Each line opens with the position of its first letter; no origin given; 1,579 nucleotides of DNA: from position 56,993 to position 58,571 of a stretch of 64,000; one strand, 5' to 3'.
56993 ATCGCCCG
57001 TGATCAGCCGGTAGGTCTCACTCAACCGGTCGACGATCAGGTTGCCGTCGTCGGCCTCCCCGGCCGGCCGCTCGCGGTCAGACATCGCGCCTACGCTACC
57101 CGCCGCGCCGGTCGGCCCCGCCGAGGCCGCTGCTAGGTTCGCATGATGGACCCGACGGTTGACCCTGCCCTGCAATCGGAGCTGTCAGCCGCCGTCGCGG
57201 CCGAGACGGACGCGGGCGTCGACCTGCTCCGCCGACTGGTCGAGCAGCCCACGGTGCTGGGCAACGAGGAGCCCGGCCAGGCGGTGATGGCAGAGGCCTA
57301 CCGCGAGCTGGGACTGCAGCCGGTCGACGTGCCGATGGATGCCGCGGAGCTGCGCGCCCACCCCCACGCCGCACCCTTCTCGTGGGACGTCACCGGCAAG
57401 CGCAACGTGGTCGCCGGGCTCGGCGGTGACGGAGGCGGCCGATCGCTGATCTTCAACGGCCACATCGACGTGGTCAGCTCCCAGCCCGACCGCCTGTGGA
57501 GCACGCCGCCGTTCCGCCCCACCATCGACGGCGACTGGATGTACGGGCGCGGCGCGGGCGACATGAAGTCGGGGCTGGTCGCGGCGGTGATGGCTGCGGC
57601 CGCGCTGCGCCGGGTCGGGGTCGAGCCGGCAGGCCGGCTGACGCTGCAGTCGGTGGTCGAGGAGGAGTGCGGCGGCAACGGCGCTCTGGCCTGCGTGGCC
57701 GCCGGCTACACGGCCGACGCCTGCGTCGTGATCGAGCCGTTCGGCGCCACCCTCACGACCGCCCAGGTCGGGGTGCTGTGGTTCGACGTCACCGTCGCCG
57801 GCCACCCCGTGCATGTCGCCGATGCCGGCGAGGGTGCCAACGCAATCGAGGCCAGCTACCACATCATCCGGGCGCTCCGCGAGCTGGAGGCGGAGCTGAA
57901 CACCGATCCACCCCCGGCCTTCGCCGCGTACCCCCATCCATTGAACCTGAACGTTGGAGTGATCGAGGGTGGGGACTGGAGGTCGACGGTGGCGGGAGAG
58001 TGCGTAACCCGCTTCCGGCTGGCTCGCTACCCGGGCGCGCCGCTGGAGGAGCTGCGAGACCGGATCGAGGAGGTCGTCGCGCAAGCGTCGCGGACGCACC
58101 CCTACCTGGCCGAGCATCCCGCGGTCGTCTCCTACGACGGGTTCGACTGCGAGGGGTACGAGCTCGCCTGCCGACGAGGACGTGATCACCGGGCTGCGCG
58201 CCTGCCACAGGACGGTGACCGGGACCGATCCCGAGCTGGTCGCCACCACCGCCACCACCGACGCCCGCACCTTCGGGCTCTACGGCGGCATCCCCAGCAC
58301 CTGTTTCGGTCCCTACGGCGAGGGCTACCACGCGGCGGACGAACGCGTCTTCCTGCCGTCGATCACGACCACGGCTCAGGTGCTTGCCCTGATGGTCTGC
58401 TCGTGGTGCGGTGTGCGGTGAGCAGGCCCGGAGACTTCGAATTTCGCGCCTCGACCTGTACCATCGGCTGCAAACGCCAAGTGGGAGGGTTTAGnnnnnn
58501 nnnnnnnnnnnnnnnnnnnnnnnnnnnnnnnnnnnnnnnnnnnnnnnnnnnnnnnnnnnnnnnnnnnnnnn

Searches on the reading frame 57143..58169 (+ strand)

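Call 71: search_protein_families(library=pfam, proteins=[window:57143-58169:+], max_evalue=0.001)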
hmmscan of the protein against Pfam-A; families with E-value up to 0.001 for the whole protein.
window:57143-58169:+ (342 aa): 3 families
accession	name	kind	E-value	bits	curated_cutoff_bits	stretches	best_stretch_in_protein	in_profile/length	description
PF01546.33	Peptidase_M20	-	5.8e-23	82.3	24.6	1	103-243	1-113/206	Peptidase family M20/M25/M40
PF07687.19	M20_dimer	-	8.3e-20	71.2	21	1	207-316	2-103/107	Peptidase dimerisation domain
PF04389.22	Peptidase_M28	-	0.00049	20.3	21.3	1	88-186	1-78/193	Peptidase family M28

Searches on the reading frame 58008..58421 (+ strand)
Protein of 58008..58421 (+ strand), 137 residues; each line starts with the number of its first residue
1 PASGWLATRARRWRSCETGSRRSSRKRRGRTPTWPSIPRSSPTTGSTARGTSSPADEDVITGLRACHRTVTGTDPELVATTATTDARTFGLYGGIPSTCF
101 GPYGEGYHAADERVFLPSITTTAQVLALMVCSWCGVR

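Call 71: search_protein_families(library=pfam, proteins=[window:58008-58421:+], max_evalue=0.001)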
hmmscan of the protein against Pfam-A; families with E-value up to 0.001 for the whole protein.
window:58008-58421:+ (137 aa): 1 family
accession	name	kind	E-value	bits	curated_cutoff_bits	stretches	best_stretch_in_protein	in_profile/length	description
PF01546.33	Peptidase_M20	-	1.6e-05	25.4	24.6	1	54-130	128-204/206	Peptidase family M20/M25/M40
